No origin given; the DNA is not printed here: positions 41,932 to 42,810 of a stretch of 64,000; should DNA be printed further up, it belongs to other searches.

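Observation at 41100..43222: Low-GC accessory islet between the esterase gene and fhs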

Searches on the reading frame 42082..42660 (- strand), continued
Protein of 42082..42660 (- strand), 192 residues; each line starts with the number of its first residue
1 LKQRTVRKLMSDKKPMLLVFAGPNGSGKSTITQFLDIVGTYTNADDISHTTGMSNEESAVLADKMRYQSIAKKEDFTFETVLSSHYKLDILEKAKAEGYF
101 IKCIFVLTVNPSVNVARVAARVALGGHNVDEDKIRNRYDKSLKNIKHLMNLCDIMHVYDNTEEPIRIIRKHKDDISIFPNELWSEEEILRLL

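Call 53: search_dna_similar(query=window:42082-42633:-, collection=plasmids, mode=protein, max_evalue=0.00001, max_rows=15)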
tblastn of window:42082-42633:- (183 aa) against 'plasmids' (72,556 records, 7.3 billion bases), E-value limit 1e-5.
Records with a match: 474; places in all: 485; records where one place covers at least 80% of the query: 340.
Best place of each record, by identity: 60-80% 1; <60% 473.
By first word of the organism name: Acinetobacter 97; Agrobacterium 35; Lactiplantibacillus 28; Rhizobium 24; Escherichia 21; Enterococcus 18; Zymomonas 18; Clostridium 17; Sinorhizobium 14; Rhodococcus 13; and 70 more.
By predicted mobility (MOB-suite, as given by PLSDB): conjugative 195; non-mobilizable 190; mobilizable 89.
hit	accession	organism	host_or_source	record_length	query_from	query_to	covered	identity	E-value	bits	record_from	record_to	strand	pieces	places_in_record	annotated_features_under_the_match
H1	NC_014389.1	Butyrivibrio proteoclasticus B316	-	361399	1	183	100%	68.9%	6e-78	259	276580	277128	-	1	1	zeta toxin family protein | hypothetical protein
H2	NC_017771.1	Deinococcus gobiensis I-0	-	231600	4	179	96%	38.0%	2e-24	105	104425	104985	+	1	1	AAA family ATPase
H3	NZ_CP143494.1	Clostridium perfringens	pig,fecal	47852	5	183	98%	36.0%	3e-17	86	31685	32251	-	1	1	zeta toxin family protein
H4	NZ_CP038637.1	Cupriavidus oxalaticus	whole organism,sewage sludge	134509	8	168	88%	39.8%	3e-22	100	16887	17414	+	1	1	zeta toxin family protein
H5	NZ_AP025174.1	Cupriavidus sp. P-10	-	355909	8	168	88%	39.8%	3e-22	100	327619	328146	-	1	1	zeta toxin family protein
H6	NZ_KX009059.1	Pseudomonas syringae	Actinidia,Bay of Plenty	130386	1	166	91%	38.3%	9e-25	107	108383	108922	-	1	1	zeta toxin family protein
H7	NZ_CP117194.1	Acidovorax temperans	cell culture,Acidovorax temperans ...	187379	6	171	91%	38.3%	5e-23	102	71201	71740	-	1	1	zeta toxin family protein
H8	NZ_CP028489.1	Yersinia massiliensis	Whole organism,Dried Tofu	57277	8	182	96%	36.3%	8e-22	99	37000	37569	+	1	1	zeta toxin family protein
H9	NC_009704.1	Yersinia pseudotuberculosis IP 31758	stool of a patient presenting with ...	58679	8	182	96%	36.3%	9e-22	98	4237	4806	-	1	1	zeta toxin family protein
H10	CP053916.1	Acidovorax sp. YS12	-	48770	6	161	85%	40.5%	6e-27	113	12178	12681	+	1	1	zeta toxin family protein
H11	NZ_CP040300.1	Nostoc sp. TCL26-01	Leiosporoceros dussii,pure culture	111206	6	176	93%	36.4%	2e-19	92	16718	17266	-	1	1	zeta toxin family protein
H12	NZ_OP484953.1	Cupriavidus gilardii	-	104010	8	169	89%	38.4%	2e-19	92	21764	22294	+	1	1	zeta toxin family protein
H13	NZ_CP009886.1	Xylella fastidiosa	Hibiscus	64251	6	163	86%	39.2%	9e-26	109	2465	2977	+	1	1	zeta toxin family protein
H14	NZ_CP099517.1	Xylella fastidiosa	Prunus dulcis,cell culture,Leaf ...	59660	6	163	86%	39.2%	5e-25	107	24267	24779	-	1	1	zeta toxin family protein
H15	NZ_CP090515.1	Xylella fastidiosa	Cercis occidentalis,WGS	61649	6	163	86%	39.2%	5e-25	107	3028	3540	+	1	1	record has no annotation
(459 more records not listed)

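Call 54: search_dna_similar(query=window:42082-42633:-, collection=phages, mode=protein, max_evalue=0.00001, max_rows=15)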
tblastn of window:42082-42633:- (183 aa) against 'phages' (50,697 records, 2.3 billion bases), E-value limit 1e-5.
Records with a match: 4; places in all: 4; records where one place covers at least 80% of the query: 1.
Best place of each record, by identity: <60% 4.
By first word of the organism name: Bacteriophage 2; Acinetobacter 2.
By host as written in the record: - 4.
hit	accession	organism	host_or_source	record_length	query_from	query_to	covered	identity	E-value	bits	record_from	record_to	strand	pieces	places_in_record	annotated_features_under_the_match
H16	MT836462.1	Bacteriophage sp.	human fecal samples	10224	1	154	84%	46.1%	1e-27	114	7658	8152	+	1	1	record has no annotation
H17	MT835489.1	Bacteriophage sp.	human fecal samples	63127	6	151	80%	32.0%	1e-11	68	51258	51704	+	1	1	record has no annotation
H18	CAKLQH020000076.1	Acinetobacter phage MD-2021a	not known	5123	9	152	79%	29.4%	9e-10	62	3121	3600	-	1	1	Uncharacterized protein conserved in bacteria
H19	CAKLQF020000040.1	Acinetobacter phage MD-2021a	not known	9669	9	152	79%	29.4%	9e-10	62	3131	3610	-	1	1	Uncharacterized protein conserved in bacteria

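Call 55: get_annotated_region(hit=H1, flank=2500)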
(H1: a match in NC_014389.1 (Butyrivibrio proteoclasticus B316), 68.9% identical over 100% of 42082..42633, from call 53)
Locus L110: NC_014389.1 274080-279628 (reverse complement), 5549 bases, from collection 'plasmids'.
description: Butyrivibrio proteoclasticus B316 plasmid pCY360, complete sequence
organism: Butyrivibrio proteoclasticus B316 (NCBI taxid 515622)
taxonomy: Bacteria; Bacillota; Clostridia; Lachnospirales; Lachnospiraceae; Butyrivibrio; Butyrivibrio proteoclasticus; Butyrivibrio proteoclasticus B316
host: -; source: -; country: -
typing (MOB-suite, as given by PLSDB): non-mobilizable; replicon rep_cluster_595; mating-pair formation MPF_T
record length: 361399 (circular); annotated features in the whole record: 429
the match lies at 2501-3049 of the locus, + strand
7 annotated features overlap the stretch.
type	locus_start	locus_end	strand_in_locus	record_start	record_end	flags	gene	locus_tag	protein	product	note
CDS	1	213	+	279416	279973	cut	-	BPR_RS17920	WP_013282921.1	hypothetical protein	-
CDS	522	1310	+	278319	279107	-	-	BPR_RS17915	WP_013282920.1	hypothetical protein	-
CDS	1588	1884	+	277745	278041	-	-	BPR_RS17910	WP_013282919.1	hypothetical protein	-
CDS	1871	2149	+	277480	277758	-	-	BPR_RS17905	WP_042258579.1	DUF4160 domain-containing protein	-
CDS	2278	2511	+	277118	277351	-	-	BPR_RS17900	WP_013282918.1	hypothetical protein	-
CDS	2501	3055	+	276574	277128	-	-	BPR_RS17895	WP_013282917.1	zeta toxin family protein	-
CDS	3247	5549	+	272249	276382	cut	-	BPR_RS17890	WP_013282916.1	hypothetical protein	-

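Call 56: get_annotated_region(hit=H13, flank=1500)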
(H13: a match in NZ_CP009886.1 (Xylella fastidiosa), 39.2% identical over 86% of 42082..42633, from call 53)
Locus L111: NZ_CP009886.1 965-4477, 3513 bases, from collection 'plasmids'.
description: Xylella fastidiosa strain Hib4 plasmid pXF64-HB, complete sequence
organism: Xylella fastidiosa (NCBI taxid 2371)
taxonomy: Bacteria; Pseudomonadota; Gammaproteobacteria; Lysobacterales; Lysobacteraceae; Xylella; Xylella fastidiosa
host: -; source: Hibiscus; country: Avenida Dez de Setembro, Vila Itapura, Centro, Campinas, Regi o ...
typing (MOB-suite, as given by PLSDB): mobilizable; relaxase MOBP
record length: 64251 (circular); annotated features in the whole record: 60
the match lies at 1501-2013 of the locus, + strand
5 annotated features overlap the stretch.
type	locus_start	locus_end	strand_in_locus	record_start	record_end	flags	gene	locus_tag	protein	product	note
CDS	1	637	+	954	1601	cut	-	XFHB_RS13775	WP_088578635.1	hypothetical protein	-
CDS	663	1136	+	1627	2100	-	-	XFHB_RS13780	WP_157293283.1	hypothetical protein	-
CDS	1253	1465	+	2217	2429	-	-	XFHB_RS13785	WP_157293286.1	hypothetical protein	-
CDS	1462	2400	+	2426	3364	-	-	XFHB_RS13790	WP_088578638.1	zeta toxin family protein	-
CDS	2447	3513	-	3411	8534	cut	-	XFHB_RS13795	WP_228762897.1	DEAD/DEAH box helicase family protein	-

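Call 57: get_annotated_region(hit=H3, flank=1500)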
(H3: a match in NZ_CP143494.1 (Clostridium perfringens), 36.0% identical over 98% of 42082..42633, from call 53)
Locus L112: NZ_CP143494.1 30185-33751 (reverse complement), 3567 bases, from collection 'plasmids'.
description: Clostridium perfringens strain SXP-169 plasmid pSXP-169_2, complete sequence
organism: Clostridium perfringens (NCBI taxid 1502)
taxonomy: Bacteria; Bacillota; Clostridia; Eubacteriales; Clostridiaceae; Clostridium; Clostridium perfringens
host: -; source: pig,fecal; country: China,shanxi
typing (MOB-suite, as given by PLSDB): non-mobilizable
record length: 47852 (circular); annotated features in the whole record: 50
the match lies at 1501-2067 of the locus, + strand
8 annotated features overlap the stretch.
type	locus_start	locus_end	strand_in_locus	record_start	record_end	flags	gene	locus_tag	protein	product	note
CDS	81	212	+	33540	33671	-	-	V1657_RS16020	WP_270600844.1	hypothetical protein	-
CDS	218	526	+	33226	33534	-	-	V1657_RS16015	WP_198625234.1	hypothetical protein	-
CDS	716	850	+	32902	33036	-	-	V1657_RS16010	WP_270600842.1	hypothetical protein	-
CDS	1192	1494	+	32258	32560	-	-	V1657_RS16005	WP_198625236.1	hypothetical protein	-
CDS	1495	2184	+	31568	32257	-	-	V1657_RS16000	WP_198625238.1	zeta toxin family protein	-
CDS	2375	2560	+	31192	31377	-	-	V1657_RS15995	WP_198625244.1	hypothetical protein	-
CDS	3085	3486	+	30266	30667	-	-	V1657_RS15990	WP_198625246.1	hypothetical protein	-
CDS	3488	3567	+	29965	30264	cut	-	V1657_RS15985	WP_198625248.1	hypothetical protein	-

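Call 91: get_annotated_region(hit=H2, flank=600)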
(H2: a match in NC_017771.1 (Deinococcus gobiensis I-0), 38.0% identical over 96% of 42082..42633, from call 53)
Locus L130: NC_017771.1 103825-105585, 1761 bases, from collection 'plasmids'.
description: Deinococcus gobiensis I-0 plasmid P3, complete sequence
organism: Deinococcus gobiensis I-0 (NCBI taxid 745776)
taxonomy: Bacteria; Deinococcota; Deinococci; Deinococcales; Deinococcaceae; Deinococcus; Deinococcus gobiensis; Deinococcus gobiensis I-0
host: -; source: -; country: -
typing (MOB-suite, as given by PLSDB): mobilizable; relaxase MOBP
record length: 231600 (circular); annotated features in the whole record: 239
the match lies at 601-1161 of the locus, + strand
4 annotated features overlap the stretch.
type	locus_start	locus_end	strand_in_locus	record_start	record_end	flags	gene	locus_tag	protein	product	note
CDS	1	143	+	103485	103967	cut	-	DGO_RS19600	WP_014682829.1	hypothetical protein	-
CDS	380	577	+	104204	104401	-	-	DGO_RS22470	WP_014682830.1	hypothetical protein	-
CDS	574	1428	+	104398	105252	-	-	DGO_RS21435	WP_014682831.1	AAA family ATPase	-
CDS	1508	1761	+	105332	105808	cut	-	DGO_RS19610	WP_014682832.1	DUF4326 domain-containing protein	-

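Call 92: get_annotated_region(hit=H6, flank=600)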
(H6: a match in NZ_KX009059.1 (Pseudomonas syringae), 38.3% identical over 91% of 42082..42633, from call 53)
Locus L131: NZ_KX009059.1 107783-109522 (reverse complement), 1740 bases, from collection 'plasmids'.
description: Pseudomonas syringae pv. actinidiae strain RT685 plasmid pMG1_RT685, complete sequence
organism: Pseudomonas syringae (NCBI taxid 103796)
taxonomy: Bacteria; Pseudomonadota; Gammaproteobacteria; Pseudomonadales; Pseudomonadaceae; Pseudomonas; Pseudomonas syringae
host: -; source: Actinidia,Bay of Plenty; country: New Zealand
typing (MOB-suite, as given by PLSDB): conjugative; relaxase MOBP; mating-pair formation MPF_I
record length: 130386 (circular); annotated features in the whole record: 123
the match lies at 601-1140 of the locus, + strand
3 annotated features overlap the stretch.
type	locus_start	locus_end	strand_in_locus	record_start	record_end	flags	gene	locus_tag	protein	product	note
CDS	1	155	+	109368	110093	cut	-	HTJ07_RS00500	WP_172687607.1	hypothetical protein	-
CDS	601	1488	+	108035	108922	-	-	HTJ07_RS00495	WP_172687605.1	zeta toxin family protein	-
CDS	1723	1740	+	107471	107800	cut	-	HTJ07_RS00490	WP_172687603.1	hypothetical protein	-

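Call 93: get_annotated_region(hit=H8, flank=600)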
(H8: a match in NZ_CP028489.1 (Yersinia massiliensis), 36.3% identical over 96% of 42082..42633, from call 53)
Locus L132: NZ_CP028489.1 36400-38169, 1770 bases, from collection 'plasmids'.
description: Yersinia massiliensis strain GTA plasmid unnamed2, complete sequence
organism: Yersinia massiliensis (NCBI taxid 419257)
taxonomy: Bacteria; Pseudomonadota; Gammaproteobacteria; Enterobacterales; Yersiniaceae; Yersinia; Yersinia massiliensis
host: -; source: Whole organism,Dried Tofu; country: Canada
typing (MOB-suite, as given by PLSDB): conjugative; replicon rep_cluster_901; relaxase MOBP; mating-pair formation MPF_T
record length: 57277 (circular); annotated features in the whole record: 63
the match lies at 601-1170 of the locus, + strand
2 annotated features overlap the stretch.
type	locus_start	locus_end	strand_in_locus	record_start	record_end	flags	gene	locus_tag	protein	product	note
CDS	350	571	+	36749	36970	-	-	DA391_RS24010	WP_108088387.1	hypothetical protein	-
CDS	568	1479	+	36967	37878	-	-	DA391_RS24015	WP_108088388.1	zeta toxin family protein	-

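Call 94: get_annotated_region(hit=H11, flank=600)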
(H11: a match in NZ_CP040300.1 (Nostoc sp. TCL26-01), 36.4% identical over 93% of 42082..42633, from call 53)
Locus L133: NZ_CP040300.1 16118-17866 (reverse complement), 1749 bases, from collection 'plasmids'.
description: Nostoc sp. TCL26-01 plasmid pTCL26-01_C, complete sequence
organism: Nostoc sp. TCL26-01 (NCBI taxid 2576904)
taxonomy: Bacteria; Cyanobacteriota; Cyanophyceae; Nostocales; Nostocaceae; Nostoc; Nostoc sp. TCL26-01
host: -; source: Leiosporoceros dussii,pure culture; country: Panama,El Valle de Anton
typing (MOB-suite, as given by PLSDB): conjugative; relaxase MOBF; mating-pair formation MPF_T
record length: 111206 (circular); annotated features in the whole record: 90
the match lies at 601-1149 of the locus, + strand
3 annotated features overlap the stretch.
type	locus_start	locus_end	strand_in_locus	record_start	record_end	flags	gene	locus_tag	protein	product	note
CDS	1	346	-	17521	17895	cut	-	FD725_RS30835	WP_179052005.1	hypothetical protein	-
CDS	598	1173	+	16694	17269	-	-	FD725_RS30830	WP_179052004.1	zeta toxin family protein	-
CDS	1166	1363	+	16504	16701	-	-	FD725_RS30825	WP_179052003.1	hypothetical protein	-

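Call 113: find_related_loci(query=window:42082-42633:-, collection=viral_contigs, flank=5000)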
Query window:42082-42633:- (183 aa) in viral_contigs; peptide patterns used: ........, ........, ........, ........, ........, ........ (x = any residue, [..] = any of these).
21 stretches matched a pattern; 3 encode a relative of the query (tblastn E <= 1e-3); 3 distinct loci.
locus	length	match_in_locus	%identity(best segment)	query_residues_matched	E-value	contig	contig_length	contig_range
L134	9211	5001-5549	70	1-183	3e-91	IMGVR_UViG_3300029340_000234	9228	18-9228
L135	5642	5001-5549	68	1-183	1e-86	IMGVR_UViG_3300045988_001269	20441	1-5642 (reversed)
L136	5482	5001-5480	71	1-160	1e-78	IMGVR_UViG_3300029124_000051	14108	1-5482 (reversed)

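Call 116: search_protein_families(library=phrogs, proteins=[L134:842-1696:+, L134:2975-3766:+, L134:3779-4516:+, L134:5681-6598:+, L134:6595-7377:+, L134:7637-8356:+, L135:1822-2637:+, L135:2655-3416:+, L135:4064-4507:+, L135:1132-1497:+], max_evalue=0.00001)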
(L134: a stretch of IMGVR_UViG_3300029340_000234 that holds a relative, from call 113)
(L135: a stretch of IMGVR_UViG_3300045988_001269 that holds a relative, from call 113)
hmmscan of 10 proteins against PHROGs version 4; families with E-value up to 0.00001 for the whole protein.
L134:842-1696:+ (284 aa): 2 families
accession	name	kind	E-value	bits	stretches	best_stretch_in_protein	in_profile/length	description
phrog_1423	-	DNA, RNA and nucleotide metabolism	1.7e-102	345.3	1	2-273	163-446/1040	Reverse transcriptase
phrog_2825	-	DNA, RNA and nucleotide metabolism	9.2e-18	65.5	1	5-236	58-279/336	polymerase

L134:2975-3766:+ (263 aa): 4 families
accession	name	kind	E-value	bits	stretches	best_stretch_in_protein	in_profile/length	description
phrog_435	-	lysis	8.6e-33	115.1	1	1-210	113-326/556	endolysin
phrog_2742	-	lysis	4.5e-30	106.2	1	2-226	3-232/318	endolysin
phrog_12727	-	lysis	7.6e-18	65.9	1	2-177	163-341/393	endolysin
phrog_489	-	lysis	8.8e-14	52.2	1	1-178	165-352/459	endolysin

L134:3779-4516:+ (245 aa): 9 families
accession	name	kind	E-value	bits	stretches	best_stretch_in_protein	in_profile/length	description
phrog_3513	-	lysis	4.4e-69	234.7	1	2-230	640-878/1434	endolysin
phrog_1309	-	lysis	6.9e-52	178.2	1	15-161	10-161/410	endolysin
phrog_12727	-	lysis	6.7e-49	168.2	1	5-197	3-187/393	endolysin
phrog_18032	-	lysis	6.6e-44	151.5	1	4-156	3-155/248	endolysin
phrog_10967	-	lysis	1.4e-35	124.3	1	6-167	5-166/266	endolysin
phrog_326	-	other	2.5e-30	106.3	1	5-215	127-336/985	tail protein with endopeptidase domain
phrog_8251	-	lysis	2.6e-19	70.8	1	20-174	16-168/250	endolysin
phrog_20388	-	lysis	5.3e-11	43.2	1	165-243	371-447/527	endolysin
phrog_10051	-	lysis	1.1e-06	29.1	1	26-154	98-217/455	endolysin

L134:5681-6598:+ (305 aa): 5 families
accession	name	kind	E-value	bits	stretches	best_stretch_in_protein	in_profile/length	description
phrog_67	-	other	2.6e-28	100.5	1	58-300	118-348/743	DNA methyltransferase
phrog_498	-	other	1.1e-18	68.2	1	75-297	216-422/633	DNA methyltransferase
phrog_3008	-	other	2.1e-16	61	1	217-299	132-215/244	DNA methyltransferase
phrog_6025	-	other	1.9e-09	38.4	1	60-179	8-122/192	DNA methyltransferase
phrog_18293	-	other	3.7e-09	37.6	1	229-285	41-97/119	methyltransferase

L134:6595-7377:+ (260 aa): 0 families

L134:7637-8356:+ (239 aa): 2 families
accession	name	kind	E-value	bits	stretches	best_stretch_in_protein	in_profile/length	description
phrog_7872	-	unknown function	2.5e-34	119.8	1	16-233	9-219/254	-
phrog_14690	-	other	1.1e-12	49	1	138-218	2-79/122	cAMP-dependent Kef-type K+ transporter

L135:1822-2637:+ (271 aa): 2 families
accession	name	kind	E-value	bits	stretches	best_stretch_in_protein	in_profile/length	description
phrog_14030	-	unknown function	2.3e-117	392.2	1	1-271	4-273/273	-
phrog_31947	-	unknown function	4.5e-07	30.7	0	48-170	6-119/306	-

L135:2655-3416:+ (253 aa): 1 family
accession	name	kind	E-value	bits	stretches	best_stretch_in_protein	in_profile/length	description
phrog_33061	-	unknown function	2.4e-159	529.4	2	1-153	1-153/242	-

L135:4064-4507:+ (147 aa): 0 families

L135:1132-1497:+ (121 aa): 2 families
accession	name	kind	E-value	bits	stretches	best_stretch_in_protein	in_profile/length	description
phrog_36029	-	unknown function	7.6e-83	276.2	1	1-121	1-121/121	-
phrog_15303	-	unknown function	9.3e-10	39.6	1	1-115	4-116/119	-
